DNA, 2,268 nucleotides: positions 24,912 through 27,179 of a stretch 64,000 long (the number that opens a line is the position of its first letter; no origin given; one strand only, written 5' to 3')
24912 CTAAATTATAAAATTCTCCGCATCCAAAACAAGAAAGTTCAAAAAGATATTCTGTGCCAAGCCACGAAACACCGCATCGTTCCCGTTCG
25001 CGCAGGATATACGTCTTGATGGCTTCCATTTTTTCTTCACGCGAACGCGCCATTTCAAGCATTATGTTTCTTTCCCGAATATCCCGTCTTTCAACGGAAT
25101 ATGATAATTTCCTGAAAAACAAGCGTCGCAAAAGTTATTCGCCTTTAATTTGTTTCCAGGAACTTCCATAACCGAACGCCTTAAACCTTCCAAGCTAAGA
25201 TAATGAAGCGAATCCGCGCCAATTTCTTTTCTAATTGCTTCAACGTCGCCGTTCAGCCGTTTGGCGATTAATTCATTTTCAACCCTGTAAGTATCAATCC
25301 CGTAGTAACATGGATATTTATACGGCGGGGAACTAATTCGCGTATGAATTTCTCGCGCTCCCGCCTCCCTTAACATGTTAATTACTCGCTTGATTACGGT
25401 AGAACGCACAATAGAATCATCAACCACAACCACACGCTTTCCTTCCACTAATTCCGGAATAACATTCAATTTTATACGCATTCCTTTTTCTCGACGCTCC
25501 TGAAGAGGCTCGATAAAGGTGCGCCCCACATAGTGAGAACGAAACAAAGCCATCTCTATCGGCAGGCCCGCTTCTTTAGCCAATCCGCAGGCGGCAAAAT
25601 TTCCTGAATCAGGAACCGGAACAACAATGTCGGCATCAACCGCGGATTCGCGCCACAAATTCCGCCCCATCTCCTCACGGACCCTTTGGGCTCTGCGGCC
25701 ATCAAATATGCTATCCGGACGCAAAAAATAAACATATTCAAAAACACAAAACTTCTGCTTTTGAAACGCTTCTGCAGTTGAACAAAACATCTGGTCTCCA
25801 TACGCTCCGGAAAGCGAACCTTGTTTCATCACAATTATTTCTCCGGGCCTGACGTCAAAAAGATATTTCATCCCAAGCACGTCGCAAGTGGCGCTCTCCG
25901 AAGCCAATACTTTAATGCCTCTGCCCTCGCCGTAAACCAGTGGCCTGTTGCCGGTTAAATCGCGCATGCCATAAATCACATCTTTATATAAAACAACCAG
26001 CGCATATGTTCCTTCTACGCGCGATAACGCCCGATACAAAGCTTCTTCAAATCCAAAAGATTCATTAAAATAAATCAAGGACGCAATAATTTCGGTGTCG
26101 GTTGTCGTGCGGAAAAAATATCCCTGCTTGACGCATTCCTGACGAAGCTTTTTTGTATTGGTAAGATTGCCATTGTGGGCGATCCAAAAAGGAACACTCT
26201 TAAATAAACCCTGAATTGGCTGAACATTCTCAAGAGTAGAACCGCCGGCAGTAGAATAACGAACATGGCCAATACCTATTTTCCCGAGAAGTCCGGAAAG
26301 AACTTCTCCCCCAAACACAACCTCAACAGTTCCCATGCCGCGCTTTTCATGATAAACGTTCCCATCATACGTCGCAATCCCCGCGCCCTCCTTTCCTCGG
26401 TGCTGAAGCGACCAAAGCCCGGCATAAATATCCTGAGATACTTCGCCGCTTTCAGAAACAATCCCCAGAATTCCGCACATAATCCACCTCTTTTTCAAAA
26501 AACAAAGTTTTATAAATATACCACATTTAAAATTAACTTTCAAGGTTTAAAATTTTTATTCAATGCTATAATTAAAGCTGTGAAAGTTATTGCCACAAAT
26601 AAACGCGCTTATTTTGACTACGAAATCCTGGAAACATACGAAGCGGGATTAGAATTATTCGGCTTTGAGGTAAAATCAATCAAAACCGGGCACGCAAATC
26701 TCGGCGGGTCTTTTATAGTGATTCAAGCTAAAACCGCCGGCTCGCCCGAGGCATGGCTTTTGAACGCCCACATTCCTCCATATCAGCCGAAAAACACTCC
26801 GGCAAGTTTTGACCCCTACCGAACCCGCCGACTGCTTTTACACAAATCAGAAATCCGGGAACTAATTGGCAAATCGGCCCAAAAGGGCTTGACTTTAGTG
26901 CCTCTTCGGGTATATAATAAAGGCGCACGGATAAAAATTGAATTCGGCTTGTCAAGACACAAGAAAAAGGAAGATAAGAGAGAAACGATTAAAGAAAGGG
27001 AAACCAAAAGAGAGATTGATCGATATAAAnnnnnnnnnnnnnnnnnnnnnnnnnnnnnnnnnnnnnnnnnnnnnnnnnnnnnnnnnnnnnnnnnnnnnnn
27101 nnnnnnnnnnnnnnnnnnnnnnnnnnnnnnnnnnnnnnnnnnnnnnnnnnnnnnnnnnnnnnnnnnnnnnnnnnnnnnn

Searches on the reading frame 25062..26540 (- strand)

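Call 49: search_protein_families(library=pfam, proteins=[window:25062-26540:-])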
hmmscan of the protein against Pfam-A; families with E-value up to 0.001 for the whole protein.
window:25062-26540:- (492 aa): 4 families
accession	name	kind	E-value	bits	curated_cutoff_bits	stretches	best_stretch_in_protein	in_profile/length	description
PF13522.11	GATase_6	-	1.6e-16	61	27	1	87-215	11-130/130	Glutamine amidotransferase domain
PF13537.11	GATase_7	-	1.6e-15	57.6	25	1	104-216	11-118/123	Glutamine amidotransferase domain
PF13230.11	GATase_4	-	6e-06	25.8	23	1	21-151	1-132/272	Glutamine amidotransferases class-II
PF00156.33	Pribosyltran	-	0.00024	20.9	26.3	1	304-400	31-120/158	Phosphoribosyl transferase domain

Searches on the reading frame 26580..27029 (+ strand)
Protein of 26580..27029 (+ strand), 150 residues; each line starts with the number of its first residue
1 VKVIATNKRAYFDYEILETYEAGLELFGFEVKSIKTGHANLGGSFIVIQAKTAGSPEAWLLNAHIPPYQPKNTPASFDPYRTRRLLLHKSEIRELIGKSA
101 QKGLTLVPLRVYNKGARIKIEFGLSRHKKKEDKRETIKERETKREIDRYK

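Call 14: find_related_loci(query=window:26580-27029:+, collection=genome_contigs, flank=4000)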
Query window:26580-27029:+ (150 aa) in genome_contigs; peptide patterns used: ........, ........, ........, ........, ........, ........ (x = any residue, [..] = any of these).
449 stretches matched a pattern; 304 encode a relative of the query (tblastn E <= 1e-3); the best 80 are kept; 80 distinct loci.
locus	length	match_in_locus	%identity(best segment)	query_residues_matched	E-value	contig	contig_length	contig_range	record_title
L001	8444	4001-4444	80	1-148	1e-77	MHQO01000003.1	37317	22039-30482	MAG: Candidatus Sungbacteria bacterium RIFCSPLOWO2_01_FULL_47_10 rifcsplowo2_01_scaffold_11295, whole genome shotgun seq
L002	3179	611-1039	73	1-148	3e-70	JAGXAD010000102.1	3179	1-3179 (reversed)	MAG: Patescibacteria group bacterium isolate REEB69 contig-150_45539, whole genome shotgun sequence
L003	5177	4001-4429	74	1-148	9e-69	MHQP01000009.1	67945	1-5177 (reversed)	MAG: Candidatus Sungbacteria bacterium RIFCSPLOWO2_01_FULL_47_32 rifcsplowo2_01_scaffold_1222, whole genome shotgun sequ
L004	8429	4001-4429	72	1-148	2e-68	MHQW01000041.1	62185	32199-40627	MAG: Candidatus Sungbacteria bacterium RIFCSPLOWO2_02_FULL_51_17 rifcsplowo2_02_scaffold_629, whole genome shotgun seque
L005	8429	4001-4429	69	1-148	2e-64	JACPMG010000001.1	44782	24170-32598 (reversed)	MAG: Candidatus Sungiibacteriota bacterium isolate NC_groundwater_543_Ag_S-0.1um_48_11 S35_SO-1_scaffold_18968, whole ge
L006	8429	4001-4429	68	1-148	2e-64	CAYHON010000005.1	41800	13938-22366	MAG TPA_asm: uncultured Candidatus Saccharibacteria bacterium isolate ERP119705_co14_178 genome assembly, contig: NODE_5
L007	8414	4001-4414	68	6-148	1e-60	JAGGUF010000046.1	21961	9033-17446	MAG: bacterium isolate AUK067 PB_MBMC_021_c_000000000059, whole genome shotgun sequence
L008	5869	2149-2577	66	3-148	9e-60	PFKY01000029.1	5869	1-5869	MAG: Candidatus Wolfebacteria bacterium CG_4_10_14_0_8_um_filter_39_64 CG_4_10_14_0.8_um_filter_scaffold_20507_c, whole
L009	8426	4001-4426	65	4-150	4e-59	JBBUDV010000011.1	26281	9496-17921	MAG: Patescibacteria group bacterium isolate H41-bin049 H41_bin049_000000000011, whole genome shotgun sequence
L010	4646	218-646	64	1-148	5e-59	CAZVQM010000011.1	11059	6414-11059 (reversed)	MAG TPA_asm: uncultured Candidatus Saccharibacteria bacterium isolate SRP050083_co1_421 genome assembly, contig: NODE_27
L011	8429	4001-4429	62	1-148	3e-57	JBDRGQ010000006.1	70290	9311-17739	MAG: bacterium isolate MEGAHIT-group-1.445 k141_13359077, whole genome shotgun sequence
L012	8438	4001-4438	63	1-149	1e-57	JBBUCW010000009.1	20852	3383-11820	MAG: Patescibacteria group bacterium isolate H51-bin166_1 H51_bin166_1_000000000009, whole genome shotgun sequence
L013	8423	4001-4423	62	1-146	7e-57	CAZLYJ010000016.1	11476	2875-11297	MAG TPA_asm: uncultured Candidatus Saccharibacteria bacterium isolate SRP050083_co3_77 genome assembly, contig: NODE_509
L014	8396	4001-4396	67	2-138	5e-57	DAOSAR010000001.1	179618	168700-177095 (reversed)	MAG TPA_asm: Candidatus Pacearchaeota archaeon isolate AMR_MDS_1904 NODE_47_length_179618_cov_39.106041, whole genome sh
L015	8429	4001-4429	62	1-146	4e-56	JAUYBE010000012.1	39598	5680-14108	MAG: bacterium isolate C19_maxbin.019_sub C19_k141_61412, whole genome shotgun sequence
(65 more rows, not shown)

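Call 22: find_related_loci(query=window:26580-27029:+, collection=metagenome_contigs, flank=3000)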
Query window:26580-27029:+ (150 aa) in metagenome_contigs; peptide patterns used: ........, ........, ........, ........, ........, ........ (x = any residue, [..] = any of these).
599 stretches matched a pattern (row limit reached: there are more); 438 encode a relative of the query (tblastn E <= 1e-3); the best 80 are kept; 80 distinct loci.
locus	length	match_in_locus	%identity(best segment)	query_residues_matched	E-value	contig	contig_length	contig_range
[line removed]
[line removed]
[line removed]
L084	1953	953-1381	74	1-148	6e-74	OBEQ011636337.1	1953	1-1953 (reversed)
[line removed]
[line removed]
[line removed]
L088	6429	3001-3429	68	1-148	1e-64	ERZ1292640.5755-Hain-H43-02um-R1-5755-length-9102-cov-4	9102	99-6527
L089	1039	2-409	72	8-148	3e-67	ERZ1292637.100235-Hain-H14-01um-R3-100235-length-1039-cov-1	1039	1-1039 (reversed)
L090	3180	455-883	65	1-148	5e-63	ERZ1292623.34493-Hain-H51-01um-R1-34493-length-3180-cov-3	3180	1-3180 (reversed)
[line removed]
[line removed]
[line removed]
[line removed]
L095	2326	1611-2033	66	3-148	2e-62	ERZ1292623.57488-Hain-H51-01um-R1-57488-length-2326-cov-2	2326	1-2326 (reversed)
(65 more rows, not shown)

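Call 37: find_homologous_proteins(query=window:26580-27029:+, max_evalue=1e-40)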
Query window:26580-27029:+ (150 aa): 2625 proteins with E <= 1e-40 among 5038 candidates; the best 120 are listed.
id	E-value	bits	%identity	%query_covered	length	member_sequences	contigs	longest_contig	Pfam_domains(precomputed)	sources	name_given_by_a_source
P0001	2.6e-93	327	100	100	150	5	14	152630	PF01668.24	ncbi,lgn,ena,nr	ncbi:MAG: SsrA-binding protein [Parcubacteria group bacterium GW2011_GWA2_42_14]|nr:MAG: SsrA-bindin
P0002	1.3e-75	270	86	99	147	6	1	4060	PF01668.24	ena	-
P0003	2.7e-72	259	80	99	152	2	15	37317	PF01668.24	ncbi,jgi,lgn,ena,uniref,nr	ncbi:MAG: SsrA-binding protein [Candidatus Sungbacteria bacterium RIFCSPLOWO2_01_FULL_47_10]|uniref:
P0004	5.8e-68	245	78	99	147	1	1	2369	PF01668.24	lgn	-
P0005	2.2e-65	237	72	99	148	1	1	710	PF01668.24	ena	-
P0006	1.2e-63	231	74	99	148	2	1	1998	PF01668.24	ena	-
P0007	1.4e-63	231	73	99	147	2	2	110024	PF01668.24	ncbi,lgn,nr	ncbi:MAG: SsrA-binding protein SmpB [Candidatus Sungbacteria bacterium]|nr:SsrA-binding protein SmpB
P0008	1.8e-62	227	73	99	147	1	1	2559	PF01668.24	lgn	-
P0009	2.1e-62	227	72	99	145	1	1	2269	PF01668.24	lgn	-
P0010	2.9e-62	227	73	99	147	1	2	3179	PF01668.24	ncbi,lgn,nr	ncbi:SsrA-binding protein SmpB [Patescibacteria group bacterium]|nr:SsrA-binding protein SmpB [Pates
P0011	5.0e-62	226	74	99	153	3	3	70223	PF01668.24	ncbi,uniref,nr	ncbi:MAG: SsrA-binding protein [Candidatus Sungbacteria bacterium RIFCSPLOWO2_01_FULL_47_32]|uniref:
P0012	5.6e-62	226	73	99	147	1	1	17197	PF01668.24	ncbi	-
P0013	5.7e-62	226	74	99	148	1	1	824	PF01668.24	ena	-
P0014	8.4e-62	225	71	92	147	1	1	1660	PF01668.24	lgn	-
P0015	1.0e-61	225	69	99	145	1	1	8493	PF01668.24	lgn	-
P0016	1.4e-61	224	71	97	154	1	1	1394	PF01668.24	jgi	-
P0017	1.7e-61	224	71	99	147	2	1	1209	PF01668.24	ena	-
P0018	2.4e-61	224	72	99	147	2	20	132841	PF01668.24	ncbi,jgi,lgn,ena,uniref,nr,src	ncbi:MAG: SsrA-binding protein [Candidatus Sungbacteria bacterium RIFCSPLOWO2_02_FULL_51_17]|uniref:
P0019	4.1e-61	223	72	99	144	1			PF01668.24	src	-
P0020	4.3e-61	223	70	99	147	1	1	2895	PF01668.24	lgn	-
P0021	4.8e-61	223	71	99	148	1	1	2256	PF01668.24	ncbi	ncbi:MAG: SsrA-binding protein SmpB [Candidatus Sungiibacteriota bacterium]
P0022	4.8e-61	223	70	99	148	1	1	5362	PF01668.24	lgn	-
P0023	8.9e-61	222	70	99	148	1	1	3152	PF01668.24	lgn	-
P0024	1.3e-60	221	70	99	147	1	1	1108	PF01668.24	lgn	-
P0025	1.4e-60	221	70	99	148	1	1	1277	PF01668.24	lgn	-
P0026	2.0e-60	221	70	99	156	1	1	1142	PF01668.24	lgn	-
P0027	2.4e-60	220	72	99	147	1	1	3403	PF01668.24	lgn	-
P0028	2.8e-60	220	72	99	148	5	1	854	PF01668.24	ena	-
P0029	6.2e-60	219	69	99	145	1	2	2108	PF01668.24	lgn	-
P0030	1.3e-59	218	68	99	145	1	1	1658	PF01668.24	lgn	-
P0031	1.6e-59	218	68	99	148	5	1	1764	PF01668.24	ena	-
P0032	2.0e-59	217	70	99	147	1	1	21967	PF01668.24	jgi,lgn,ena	-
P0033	2.0e-59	217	70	99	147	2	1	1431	PF01668.24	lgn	-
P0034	2.2e-59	217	70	99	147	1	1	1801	PF01668.24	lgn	-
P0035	2.4e-59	217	69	99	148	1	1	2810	PF01668.24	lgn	-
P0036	3.3e-59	217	69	99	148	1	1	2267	PF01668.24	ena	-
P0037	3.3e-59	217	69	99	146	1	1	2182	PF01668.24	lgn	-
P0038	3.5e-59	217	67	99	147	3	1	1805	PF01668.24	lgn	-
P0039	3.5e-59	217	70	99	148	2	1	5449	PF01668.24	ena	-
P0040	4.0e-59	216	70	99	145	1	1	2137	PF01668.24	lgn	-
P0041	4.0e-59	216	70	92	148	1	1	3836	PF01668.24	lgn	-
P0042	5.7e-59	216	68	99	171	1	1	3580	PF01668.24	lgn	-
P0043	5.8e-59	216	68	99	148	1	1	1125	PF01668.24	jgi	-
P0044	9.5e-59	215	69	99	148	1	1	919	PF01668.24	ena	-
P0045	1.4e-58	215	68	99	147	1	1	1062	PF01668.24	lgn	-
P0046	1.5e-58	215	68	99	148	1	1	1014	PF01668.24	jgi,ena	-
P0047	1.8e-58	214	69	89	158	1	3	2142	PF01668.24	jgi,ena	-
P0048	2.0e-58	214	68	99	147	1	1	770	PF01668.24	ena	-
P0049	2.0e-58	214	70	99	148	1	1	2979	PF01668.24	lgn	-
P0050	2.0e-58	214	70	99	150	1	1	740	PF01668.24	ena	-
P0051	2.1e-58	214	68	99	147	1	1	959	PF01668.24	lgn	-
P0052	2.2e-58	214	70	99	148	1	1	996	PF01668.24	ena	-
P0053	2.7e-58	214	68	99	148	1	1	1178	PF01668.24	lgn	-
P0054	2.7e-58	214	69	99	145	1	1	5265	PF01668.24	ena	-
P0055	3.1e-58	214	70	99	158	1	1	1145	PF01668.24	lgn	-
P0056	3.7e-58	213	70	99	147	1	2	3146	PF01668.24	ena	-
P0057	3.9e-58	213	68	99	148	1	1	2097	PF01668.24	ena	-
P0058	4.5e-58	213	70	92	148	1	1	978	PF01668.24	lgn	-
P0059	5.8e-58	213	69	99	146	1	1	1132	PF01668.24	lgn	-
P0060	5.9e-58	213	69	99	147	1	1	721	PF01668.24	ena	-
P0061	8.0e-58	212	69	99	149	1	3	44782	PF01668.24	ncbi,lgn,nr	ncbi:MAG: SsrA-binding protein SmpB [Candidatus Sungbacteria bacterium]|nr:SsrA-binding protein SmpB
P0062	9.4e-58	212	70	99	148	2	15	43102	PF01668.24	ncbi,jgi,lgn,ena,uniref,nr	ncbi:MAG: SsrA-binding protein [Candidatus Sungbacteria bacterium RIFCSPHIGHO2_02_FULL_47_11]|uniref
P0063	1.1e-57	212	69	99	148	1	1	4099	PF01668.24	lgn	-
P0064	1.2e-57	212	68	99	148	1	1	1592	PF01668.24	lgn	-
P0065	1.4e-57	211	69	95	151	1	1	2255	PF01668.24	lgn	-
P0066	1.6e-57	211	68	99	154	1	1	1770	PF01668.24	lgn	-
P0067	1.7e-57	211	67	99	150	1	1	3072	PF01668.24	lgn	-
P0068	1.7e-57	211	69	99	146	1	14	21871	PF01668.24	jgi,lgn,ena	-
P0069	1.7e-57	211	69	99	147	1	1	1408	PF01668.24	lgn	-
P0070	1.8e-57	211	67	99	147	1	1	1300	PF01668.24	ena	-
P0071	2.6e-57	211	68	99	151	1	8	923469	PF01668.24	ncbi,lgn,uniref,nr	ncbi:MAG: SsrA-binding protein SmpB [Candidatus Sungiibacteriota bacterium]|uniref:SsrA-binding prot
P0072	2.7e-57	211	70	99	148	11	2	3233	PF01668.24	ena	-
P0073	2.9e-57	210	68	99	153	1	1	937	PF01668.24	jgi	jgi:SsrA-binding protein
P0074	3.2e-57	210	68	99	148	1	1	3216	PF01668.24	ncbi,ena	-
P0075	3.8e-57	210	66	99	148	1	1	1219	PF01668.24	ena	-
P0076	3.8e-57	210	68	99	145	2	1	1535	PF01668.24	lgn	-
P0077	4.4e-57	210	68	99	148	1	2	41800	PF01668.24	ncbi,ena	-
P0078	4.6e-57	210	68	99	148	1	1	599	PF01668.24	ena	-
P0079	4.6e-57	210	71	95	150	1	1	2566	PF01668.24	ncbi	-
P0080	6.0e-57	209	66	99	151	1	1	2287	PF01668.24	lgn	-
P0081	6.4e-57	209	68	99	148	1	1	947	PF01668.24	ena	-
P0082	6.6e-57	209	70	99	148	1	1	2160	PF01668.24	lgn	-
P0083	6.9e-57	209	65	99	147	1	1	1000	PF01668.24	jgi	jgi:SsrA-binding protein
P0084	7.2e-57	209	68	97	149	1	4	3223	PF01668.24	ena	-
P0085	8.0e-57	209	67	99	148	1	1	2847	PF01668.24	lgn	-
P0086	8.4e-57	209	68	93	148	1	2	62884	PF01668.24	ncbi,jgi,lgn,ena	-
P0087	8.5e-57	209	69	92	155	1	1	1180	PF01668.24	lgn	-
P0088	8.8e-57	209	68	99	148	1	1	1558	PF01668.24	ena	-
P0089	8.9e-57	209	68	99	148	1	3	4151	PF01668.24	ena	-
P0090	9.5e-57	209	69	99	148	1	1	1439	PF01668.24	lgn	-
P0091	1.3e-56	208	68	99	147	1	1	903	PF01668.24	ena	-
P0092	1.3e-56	208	68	99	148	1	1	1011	PF01668.24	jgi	-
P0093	1.3e-56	208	66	99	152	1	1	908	PF01668.24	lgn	-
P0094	1.4e-56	208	63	92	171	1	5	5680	PF01668.24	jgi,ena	-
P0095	1.5e-56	208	67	99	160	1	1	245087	PF01668.24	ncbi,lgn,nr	ncbi:MAG: SsrA-binding protein SmpB [bacterium]|nr:SsrA-binding protein SmpB [bacterium]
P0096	1.6e-56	208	69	96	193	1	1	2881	PF01668.24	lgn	-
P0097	1.6e-56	208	68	99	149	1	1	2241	PF01668.24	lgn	-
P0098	1.7e-56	208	68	96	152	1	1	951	PF01668.24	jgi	jgi:SsrA-binding protein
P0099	1.7e-56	208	68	99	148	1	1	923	PF01668.24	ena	-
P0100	1.7e-56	208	66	99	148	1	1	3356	PF01668.24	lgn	-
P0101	1.8e-56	208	67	99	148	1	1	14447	PF01668.24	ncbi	-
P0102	1.9e-56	208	66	99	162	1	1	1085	PF01668.24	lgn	-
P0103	2.1e-56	208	64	99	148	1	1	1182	PF01668.24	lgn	-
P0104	2.2e-56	208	67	99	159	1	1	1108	PF01668.24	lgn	-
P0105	2.2e-56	208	71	99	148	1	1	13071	PF01668.24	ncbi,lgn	-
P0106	2.6e-56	207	68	99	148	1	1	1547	PF01668.24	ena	-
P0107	2.7e-56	207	68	99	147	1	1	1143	PF01668.24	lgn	-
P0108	2.8e-56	207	68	99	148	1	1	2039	PF01668.24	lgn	-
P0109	2.9e-56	207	67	99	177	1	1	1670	PF01668.24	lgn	-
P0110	3.0e-56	207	67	99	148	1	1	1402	PF01668.24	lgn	-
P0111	3.5e-56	207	67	99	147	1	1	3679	PF01668.24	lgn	-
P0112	3.9e-56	207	71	95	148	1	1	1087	PF01668.24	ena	-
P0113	4.2e-56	207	67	99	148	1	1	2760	PF01668.24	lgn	-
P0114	4.3e-56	207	71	95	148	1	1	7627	PF01668.24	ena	-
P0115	4.6e-56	207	68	99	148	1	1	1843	PF01668.24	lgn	-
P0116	5.4e-56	206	68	99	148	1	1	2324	PF01668.24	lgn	-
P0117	5.7e-56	206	67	99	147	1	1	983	PF01668.24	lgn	-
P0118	5.8e-56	206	68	99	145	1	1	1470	PF01668.24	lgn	-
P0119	5.9e-56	206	69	95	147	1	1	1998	PF01668.24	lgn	-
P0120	6.2e-56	206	66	99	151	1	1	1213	PF01668.24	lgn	-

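Call 38: find_encoding_contigs(protein=P0001, flank=1500, max_places=10)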
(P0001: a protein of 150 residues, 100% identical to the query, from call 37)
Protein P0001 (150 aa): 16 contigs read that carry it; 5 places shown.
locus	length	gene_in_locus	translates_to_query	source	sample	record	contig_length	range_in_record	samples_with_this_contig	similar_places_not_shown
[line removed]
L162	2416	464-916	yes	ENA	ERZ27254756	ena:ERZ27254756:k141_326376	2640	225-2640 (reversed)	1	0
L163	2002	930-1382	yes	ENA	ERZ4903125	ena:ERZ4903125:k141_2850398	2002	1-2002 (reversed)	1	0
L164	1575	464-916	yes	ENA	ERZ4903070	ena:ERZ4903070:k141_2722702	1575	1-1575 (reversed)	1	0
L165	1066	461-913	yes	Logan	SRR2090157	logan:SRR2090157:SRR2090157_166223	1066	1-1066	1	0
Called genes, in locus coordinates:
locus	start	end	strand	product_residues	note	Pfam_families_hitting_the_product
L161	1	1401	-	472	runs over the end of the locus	PF13230:GATase_4 (weak), PF13522:GATase_6, PF13537:GATase_7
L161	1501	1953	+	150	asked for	PF01668:SmpB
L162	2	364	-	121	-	?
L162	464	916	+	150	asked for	PF01668:SmpB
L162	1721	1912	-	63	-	-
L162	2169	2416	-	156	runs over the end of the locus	?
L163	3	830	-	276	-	?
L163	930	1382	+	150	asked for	PF01668:SmpB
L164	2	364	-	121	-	?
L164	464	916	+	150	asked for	PF01668:SmpB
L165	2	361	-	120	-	?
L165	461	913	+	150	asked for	PF01668:SmpB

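Call 40: find_encoding_contigs(protein=P0004, flank=1500, max_places=3)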
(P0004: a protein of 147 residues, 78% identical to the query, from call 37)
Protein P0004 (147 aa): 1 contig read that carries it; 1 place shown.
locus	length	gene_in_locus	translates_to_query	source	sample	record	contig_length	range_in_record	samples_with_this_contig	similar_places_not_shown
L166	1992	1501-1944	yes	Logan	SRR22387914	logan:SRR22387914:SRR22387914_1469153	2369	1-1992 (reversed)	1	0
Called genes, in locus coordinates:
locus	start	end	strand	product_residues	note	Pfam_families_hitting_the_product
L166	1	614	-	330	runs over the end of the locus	?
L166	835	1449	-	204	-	PF11969:DcpS_C (weak), PF01230:HIT (weak)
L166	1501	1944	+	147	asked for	PF01668:SmpB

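Call 41: find_encoding_contigs(protein=P0002, flank=1500, max_places=3)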
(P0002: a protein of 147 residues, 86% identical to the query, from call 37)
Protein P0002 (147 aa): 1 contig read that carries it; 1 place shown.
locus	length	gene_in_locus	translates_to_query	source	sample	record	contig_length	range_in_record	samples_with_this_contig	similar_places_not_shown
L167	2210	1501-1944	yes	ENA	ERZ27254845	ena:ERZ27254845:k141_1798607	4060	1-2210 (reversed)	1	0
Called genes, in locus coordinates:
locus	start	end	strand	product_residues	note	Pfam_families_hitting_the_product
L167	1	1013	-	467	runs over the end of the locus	PF13522:GATase_6, PF13537:GATase_7, PF00156:Pribosyltran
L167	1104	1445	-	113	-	-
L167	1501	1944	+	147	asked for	PF01668:SmpB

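Call 49: search_protein_families(library=pfam, proteins=[L012:4450-4710:+])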
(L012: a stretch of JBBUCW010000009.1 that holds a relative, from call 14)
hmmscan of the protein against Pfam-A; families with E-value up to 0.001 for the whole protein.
L012:4450-4710:+ (87 aa): 2 families
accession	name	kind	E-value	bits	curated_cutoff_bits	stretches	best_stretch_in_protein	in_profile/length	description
PF01541.30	GIY-YIG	-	4.4e-16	59.4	22.6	1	1-68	1-71/78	GIY-YIG catalytic domain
PF10544.15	T5orf172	-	0.0008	20.3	20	1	4-71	3-69/101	T5orf172 domain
